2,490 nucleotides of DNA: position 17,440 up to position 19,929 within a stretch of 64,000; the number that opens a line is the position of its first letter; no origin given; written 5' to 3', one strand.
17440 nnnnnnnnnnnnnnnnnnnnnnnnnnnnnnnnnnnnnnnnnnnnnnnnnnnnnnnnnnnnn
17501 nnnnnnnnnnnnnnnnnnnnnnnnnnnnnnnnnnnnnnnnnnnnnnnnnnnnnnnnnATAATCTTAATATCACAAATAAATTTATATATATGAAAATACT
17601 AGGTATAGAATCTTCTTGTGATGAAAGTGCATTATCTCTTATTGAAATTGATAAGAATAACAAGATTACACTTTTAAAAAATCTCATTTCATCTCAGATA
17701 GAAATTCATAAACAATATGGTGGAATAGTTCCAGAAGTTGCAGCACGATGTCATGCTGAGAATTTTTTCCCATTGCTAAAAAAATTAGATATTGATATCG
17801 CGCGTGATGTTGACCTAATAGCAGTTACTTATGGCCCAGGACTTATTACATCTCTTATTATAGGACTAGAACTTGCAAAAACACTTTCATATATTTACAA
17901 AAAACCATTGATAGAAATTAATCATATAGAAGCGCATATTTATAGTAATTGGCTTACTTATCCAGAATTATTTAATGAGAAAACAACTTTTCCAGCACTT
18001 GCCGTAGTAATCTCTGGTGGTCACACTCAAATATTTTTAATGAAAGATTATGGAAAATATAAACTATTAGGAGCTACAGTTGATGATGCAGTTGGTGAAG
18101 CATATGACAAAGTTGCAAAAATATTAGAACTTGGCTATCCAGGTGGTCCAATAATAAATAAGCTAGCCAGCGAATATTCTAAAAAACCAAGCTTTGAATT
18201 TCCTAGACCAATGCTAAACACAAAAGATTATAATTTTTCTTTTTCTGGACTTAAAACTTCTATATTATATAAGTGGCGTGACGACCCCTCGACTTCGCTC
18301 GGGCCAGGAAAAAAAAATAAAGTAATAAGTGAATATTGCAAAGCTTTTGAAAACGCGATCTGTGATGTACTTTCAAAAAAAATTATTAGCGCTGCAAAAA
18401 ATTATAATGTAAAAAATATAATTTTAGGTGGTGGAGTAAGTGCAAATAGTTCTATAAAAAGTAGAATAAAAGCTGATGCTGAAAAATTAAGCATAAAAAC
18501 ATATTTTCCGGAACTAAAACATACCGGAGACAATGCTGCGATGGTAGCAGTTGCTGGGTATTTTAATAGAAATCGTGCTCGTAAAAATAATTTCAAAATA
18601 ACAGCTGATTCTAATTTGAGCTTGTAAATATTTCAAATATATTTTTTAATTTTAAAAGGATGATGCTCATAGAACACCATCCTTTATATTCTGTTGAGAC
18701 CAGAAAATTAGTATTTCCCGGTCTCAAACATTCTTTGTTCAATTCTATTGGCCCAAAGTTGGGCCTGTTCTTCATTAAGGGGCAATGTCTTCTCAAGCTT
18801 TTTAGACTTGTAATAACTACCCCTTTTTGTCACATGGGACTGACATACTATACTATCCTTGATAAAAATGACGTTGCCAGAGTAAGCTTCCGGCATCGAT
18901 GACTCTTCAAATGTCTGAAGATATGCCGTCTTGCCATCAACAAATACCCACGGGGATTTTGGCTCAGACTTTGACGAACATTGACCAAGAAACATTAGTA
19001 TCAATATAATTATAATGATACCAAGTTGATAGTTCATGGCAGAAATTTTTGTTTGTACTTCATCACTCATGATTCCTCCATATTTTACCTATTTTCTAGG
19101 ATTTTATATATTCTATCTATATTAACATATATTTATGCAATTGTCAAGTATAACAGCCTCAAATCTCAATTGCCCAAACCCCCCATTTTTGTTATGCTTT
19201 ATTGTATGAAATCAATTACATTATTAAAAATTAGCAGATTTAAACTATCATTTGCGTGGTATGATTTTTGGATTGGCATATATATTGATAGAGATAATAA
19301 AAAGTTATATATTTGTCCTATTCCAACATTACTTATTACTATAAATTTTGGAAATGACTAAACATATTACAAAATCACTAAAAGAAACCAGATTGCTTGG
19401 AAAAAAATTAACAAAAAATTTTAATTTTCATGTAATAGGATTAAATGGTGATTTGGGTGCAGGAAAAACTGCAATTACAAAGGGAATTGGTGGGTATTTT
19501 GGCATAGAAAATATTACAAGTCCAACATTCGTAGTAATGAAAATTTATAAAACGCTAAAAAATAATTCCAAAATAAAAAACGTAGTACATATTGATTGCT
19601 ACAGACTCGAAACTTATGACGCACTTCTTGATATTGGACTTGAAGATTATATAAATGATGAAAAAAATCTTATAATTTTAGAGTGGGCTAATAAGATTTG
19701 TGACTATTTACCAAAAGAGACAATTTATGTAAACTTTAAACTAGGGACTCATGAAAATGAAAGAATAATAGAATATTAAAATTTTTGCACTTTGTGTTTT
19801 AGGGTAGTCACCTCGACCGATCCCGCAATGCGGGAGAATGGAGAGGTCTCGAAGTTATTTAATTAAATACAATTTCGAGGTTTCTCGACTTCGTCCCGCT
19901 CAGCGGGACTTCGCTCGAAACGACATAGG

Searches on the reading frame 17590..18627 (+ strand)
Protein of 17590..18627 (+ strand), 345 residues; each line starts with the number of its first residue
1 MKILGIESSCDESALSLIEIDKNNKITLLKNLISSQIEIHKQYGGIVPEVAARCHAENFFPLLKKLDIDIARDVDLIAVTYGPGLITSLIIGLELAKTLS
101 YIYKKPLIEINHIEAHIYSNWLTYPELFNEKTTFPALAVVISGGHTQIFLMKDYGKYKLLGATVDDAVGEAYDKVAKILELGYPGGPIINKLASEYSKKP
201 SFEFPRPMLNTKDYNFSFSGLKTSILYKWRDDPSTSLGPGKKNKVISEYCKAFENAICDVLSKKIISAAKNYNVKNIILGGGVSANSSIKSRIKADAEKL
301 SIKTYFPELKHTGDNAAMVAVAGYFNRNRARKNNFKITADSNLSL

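Call 9: search_protein_families(library=pfam, proteins=[window:17590-18627:+], max_evalue=0.001)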
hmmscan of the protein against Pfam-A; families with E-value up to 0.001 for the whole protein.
window:17590-18627:+ (345 aa): 2 families
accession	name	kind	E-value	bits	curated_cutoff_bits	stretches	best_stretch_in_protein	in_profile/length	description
PF00814.31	TsaD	-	9.6e-83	278.3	24.8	1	28-320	2-263/264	tRNA N6-adenosine threonylcarbamoyltransferase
PF22521.2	HypF_C_2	-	2.7e-06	27.8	27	1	241-315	161-235/241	Carbamoyltransferase, Kae1-like Domain, second subdomain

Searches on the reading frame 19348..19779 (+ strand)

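Call 9: search_protein_families(library=pfam, proteins=[window:19348-19779:+], max_evalue=0.001)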
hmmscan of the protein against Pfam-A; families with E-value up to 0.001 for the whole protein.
window:19348-19779:+ (143 aa): 1 family
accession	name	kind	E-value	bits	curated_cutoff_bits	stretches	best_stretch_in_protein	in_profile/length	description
PF02367.23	TsaE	-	4.4e-31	107.9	26.6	1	9-134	2-122/128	Threonylcarbamoyl adenosine biosynthesis protein TsaE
